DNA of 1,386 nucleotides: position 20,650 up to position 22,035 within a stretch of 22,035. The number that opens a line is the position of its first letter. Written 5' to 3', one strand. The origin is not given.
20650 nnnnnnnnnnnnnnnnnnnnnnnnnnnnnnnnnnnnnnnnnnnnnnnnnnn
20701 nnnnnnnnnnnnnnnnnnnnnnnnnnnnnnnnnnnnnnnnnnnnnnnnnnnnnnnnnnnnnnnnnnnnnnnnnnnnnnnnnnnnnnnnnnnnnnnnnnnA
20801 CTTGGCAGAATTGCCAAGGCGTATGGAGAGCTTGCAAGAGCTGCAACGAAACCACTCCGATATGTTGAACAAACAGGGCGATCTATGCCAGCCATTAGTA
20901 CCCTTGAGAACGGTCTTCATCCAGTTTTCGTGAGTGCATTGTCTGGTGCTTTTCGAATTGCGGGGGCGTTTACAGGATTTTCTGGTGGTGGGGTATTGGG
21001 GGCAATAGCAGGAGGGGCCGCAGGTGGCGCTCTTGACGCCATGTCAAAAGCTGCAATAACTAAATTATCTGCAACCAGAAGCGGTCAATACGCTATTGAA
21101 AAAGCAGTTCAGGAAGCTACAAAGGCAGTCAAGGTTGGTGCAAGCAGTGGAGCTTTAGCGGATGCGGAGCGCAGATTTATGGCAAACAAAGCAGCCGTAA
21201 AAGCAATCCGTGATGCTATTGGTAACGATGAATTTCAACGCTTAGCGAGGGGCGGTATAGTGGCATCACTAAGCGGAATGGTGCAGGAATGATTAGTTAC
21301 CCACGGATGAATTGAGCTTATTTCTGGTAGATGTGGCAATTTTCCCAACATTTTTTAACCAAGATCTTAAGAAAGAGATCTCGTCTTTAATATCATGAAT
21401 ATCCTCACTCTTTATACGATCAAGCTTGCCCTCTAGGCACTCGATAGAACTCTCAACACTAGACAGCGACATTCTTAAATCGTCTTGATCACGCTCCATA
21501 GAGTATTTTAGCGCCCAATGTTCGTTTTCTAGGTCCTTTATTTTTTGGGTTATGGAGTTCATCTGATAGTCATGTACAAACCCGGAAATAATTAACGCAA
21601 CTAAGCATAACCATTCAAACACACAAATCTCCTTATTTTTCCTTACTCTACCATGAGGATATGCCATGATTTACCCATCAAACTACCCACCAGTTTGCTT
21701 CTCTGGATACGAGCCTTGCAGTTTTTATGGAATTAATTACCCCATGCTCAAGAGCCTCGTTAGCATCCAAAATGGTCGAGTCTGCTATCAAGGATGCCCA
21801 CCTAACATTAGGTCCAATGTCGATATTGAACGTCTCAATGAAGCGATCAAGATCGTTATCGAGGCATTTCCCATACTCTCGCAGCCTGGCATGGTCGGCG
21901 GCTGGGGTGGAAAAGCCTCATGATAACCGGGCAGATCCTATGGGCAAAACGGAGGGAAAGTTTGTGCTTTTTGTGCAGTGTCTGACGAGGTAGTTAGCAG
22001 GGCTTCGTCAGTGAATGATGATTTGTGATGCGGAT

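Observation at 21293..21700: AT-rich moron encoding a reverse-strand membrane-anchored coiled-coil protein at the sieA/immI-equivalent locus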

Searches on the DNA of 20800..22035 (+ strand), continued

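Call 68: search_rna_families(source=window, start=20800, end=22035, threshold=evalue, max_evalue=1)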
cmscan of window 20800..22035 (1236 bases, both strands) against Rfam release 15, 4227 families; matches with E-value up to 1: 1.
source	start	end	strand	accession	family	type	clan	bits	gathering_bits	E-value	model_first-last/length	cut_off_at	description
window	21337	21412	+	RF01717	PhotoRC-II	Cis-reg;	-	24.9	39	0.18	1-96/96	no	PhotoRC-II RNA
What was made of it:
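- Tried and rejected: Rfam found nothing in 20800-22035 (one hit at E 0.18, below the gathering score; call 68).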
